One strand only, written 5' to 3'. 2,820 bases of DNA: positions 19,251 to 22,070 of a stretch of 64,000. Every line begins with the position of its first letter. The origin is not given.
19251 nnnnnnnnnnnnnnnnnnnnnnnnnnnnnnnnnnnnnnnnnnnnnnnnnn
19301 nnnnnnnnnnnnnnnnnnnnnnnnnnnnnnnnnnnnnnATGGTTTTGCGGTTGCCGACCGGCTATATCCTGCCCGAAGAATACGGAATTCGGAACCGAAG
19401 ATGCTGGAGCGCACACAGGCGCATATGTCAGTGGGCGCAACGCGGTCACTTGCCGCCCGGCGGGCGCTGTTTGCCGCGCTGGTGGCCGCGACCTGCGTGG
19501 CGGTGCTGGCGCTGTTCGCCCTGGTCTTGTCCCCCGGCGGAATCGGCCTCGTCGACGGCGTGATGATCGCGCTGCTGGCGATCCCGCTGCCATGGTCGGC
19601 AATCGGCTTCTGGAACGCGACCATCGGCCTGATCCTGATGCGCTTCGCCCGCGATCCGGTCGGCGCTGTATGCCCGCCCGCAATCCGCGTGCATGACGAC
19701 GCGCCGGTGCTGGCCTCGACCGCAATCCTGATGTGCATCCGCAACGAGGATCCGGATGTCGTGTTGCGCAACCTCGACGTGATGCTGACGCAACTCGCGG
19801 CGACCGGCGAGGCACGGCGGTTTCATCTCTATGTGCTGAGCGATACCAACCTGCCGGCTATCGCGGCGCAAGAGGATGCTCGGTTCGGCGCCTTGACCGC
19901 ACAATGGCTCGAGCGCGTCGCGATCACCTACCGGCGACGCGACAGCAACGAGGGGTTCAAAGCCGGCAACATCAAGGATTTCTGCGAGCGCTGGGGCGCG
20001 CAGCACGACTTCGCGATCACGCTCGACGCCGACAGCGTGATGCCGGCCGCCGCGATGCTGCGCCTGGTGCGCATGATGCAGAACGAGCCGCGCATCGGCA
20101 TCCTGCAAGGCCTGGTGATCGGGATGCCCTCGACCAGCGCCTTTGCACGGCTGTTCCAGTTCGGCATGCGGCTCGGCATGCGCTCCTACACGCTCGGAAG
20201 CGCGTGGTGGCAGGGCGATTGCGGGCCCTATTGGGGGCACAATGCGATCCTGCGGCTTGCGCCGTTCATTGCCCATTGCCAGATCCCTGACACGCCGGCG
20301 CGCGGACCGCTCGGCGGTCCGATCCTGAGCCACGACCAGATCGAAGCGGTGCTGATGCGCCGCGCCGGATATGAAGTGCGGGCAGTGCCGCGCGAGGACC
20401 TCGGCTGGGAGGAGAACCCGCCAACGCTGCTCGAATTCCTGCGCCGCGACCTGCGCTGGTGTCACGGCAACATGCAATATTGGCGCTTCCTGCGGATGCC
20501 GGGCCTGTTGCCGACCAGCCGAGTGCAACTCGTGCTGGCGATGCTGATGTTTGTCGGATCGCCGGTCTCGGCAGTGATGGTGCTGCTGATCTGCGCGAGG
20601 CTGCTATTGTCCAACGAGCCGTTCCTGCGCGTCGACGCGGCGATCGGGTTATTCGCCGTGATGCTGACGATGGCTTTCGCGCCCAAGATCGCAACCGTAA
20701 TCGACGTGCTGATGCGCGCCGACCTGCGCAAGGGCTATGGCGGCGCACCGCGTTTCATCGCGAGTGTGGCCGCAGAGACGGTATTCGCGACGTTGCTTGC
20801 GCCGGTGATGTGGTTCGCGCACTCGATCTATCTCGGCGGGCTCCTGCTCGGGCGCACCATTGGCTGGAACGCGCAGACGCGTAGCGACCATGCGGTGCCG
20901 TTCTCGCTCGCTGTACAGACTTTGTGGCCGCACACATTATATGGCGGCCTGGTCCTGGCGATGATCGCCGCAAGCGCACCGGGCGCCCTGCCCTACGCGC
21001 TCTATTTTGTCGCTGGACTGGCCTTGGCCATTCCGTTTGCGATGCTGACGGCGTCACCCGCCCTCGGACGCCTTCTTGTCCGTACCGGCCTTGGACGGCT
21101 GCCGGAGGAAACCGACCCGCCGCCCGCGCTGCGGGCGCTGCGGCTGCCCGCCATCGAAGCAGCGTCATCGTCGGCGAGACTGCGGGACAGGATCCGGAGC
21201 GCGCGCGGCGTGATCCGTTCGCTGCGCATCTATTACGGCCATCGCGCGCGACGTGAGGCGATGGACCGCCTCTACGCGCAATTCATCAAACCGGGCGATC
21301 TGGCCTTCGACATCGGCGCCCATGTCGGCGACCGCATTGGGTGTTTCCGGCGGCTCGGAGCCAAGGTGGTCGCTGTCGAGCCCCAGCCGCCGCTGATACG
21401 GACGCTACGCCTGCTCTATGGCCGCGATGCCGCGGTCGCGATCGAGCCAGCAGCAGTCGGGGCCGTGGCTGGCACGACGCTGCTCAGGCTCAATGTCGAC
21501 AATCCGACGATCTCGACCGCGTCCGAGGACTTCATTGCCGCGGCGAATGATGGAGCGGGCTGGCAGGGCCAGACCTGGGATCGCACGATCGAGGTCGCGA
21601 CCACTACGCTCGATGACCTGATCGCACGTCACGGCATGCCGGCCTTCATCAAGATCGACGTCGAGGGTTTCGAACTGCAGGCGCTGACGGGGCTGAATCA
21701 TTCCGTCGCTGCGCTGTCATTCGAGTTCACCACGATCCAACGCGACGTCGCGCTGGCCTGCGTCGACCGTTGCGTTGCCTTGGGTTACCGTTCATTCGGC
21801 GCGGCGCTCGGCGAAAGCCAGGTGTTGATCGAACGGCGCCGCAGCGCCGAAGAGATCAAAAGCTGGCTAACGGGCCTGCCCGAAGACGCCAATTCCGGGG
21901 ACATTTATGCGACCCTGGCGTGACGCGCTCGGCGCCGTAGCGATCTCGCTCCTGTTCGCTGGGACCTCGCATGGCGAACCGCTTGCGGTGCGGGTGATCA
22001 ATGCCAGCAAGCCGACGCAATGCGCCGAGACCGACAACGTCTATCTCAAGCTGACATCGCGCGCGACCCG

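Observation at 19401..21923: OpgH-like glucan synthase fused in frame to an FkbM-family methyltransferase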

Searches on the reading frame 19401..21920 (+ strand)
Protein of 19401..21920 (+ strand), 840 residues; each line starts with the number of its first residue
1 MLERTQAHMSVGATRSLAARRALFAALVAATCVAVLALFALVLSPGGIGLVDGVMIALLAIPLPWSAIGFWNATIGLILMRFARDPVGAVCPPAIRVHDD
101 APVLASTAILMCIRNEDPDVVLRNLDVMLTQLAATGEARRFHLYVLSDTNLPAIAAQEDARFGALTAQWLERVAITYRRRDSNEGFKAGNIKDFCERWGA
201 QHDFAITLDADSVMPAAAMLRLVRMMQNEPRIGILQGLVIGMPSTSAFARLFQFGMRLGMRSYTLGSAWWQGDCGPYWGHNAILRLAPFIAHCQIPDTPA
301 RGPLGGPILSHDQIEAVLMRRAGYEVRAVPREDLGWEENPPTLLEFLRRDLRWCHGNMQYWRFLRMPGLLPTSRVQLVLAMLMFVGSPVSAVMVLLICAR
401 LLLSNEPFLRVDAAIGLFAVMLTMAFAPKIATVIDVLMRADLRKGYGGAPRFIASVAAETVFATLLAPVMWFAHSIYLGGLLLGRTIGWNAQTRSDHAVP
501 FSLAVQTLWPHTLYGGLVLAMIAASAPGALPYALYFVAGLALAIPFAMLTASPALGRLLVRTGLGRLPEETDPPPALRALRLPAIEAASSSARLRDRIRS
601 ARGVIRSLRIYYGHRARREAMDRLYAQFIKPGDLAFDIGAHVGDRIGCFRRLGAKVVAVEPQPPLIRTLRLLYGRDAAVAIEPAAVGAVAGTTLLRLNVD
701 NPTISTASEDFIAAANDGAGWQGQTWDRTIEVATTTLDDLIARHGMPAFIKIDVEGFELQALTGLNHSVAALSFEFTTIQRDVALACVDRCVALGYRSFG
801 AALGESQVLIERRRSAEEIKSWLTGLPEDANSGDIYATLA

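Call 3: search_protein_families(library=pfam, proteins=[window:19401-21920:+], max_evalue=0.01)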
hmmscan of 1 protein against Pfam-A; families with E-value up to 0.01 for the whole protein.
window:19401-21920:+ (840 aa): 5 families
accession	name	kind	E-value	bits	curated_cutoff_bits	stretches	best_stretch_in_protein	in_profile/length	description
PF13632.12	Glyco_trans_2_3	-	3.2e-16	60.2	27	1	206-398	3-190/198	Glycosyl transferase family group 2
PF05050.19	Methyltransf_21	-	2.6e-13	50.9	22.7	1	637-774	1-146/173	Methyltransferase FkbM domain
PF00535.33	Glycos_transf_2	-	9.1e-06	26.1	23.3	1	111-289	4-164/168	Glycosyl transferase family 2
PF13506.12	Glyco_transf_21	-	0.00015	21.7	21.7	1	187-256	18-84/174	Glycosyl transferase family 21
PF13641.12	Glyco_tranf_2_3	-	0.0032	18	27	0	125-354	16-228/230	Glycosyltransferase like family 2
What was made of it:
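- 19719..20495 (+): Cytoplasmic GT-A (GT2) catalytic domain (aa 107-365), ending in the RRDLRW interface helix. PF13632 and PF00535 (call 3).
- Checked: Pfam PF13632 at aa 206-398, E 3e-16 (call 3). Pfam PF05050 (FkbM) at aa 637-774, E 3e-13, 50.9 bits against a cutoff of 22.7 (call 3).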

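Call 4: search_protein_families(library=ncbifam, proteins=[window:19401-21920:+], max_evalue=0.01)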
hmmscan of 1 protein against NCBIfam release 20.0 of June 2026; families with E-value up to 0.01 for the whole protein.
window:19401-21920:+ (840 aa): 13 families
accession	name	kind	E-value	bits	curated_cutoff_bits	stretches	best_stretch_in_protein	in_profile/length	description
NF003963.0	PRK05454.2-6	equivalog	7.5e-217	721.5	884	1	12-582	30-600/610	glucans biosynthesis glucosyltransferase MdoH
NF003958.0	PRK05454.2-1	equivalog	5.7e-155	517.3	419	1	12-586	12-604/704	glucans biosynthesis glucosyltransferase MdoH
NF003962.0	PRK05454.2-5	equivalog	1.9e-137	459.5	328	1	14-592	51-627/641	glucans biosynthesis glucosyltransferase MdoH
NF003956.0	PRK05454.1-3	equivalog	3.6e-127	425.4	864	1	11-582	50-627/718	glucans biosynthesis glucosyltransferase MdoH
NF003960.0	PRK05454.2-3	equivalog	3.1e-109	366.3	829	1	15-595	66-651/659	glucans biosynthesis glucosyltransferase MdoH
NF003955.0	PRK05454.1-1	equivalog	1.9e-103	346.9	1037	1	52-580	201-741/855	glucans biosynthesis glucosyltransferase MdoH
NF003957.0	PRK05454.1-4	equivalog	9.4e-97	324.9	1131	1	15-579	55-631/645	glucans biosynthesis glucosyltransferase MdoH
NF003959.0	PRK05454.2-2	equivalog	1.3e-93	314.4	550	1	17-578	11-568/599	glucans biosynthesis glucosyltransferase MdoH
NF003961.0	PRK05454.2-4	equivalog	2.3e-93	313.7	583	1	15-582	33-611/643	glucans biosynthesis glucosyltransferase MdoH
TIGR01444.1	fkbM_fam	subfamily_domain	1.7e-22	80.4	37.7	1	636-767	3-129/143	FkbM family methyltransferase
NF000468.1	Erm37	exception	5e-06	26.7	350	1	605-682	5-83/179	23S rRNA (adenine(2058)-N(6))-methyltransferase Erm(37)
TIGR03030.1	CelA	equivalog_domain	1.7e-05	23.1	699.1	1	133-236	156-263/714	UDP-forming cellulose synthase catalytic subunit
TIGR03937.1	PgaC_IcaA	equivalog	0.0078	15.2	422.3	0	182-237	109-161/407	poly-beta-1,6-N-acetyl-D-glucosamine synthase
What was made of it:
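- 21300..21914 (+): FkbM-class Rossmann methyltransferase core (aa 634-838). PF05050 and TIGR01444 above cutoffs (calls 3, 4).
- On OpgH/MdoH glucan synthase (GT2): NF003958 scores 517 bits (cutoff 419) and NF003962 scores 459 bits (cutoff 328), over aa 12-592 (call 4).
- On FkbM-family SAM methyltransferase (PF05050 / TIGR01444): TIGR01444 scores 80.4 bits (cutoff 37.7) (calls 3, 4).
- Closest known: FkbM-family methyltransferases. Same: Passes the PF05050 and TIGR01444 cutoffs (calls 3, 4).
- Checked: NCBIfam MdoH equivalogs over aa 12-592: NF003958 scores 517 bits (cutoff 419) and NF003962 scores 459 bits (cutoff 328) (call 4). NCBIfam TIGR01444 fkbM_fam scores 80 bits (cutoff 37.7) (call 4).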
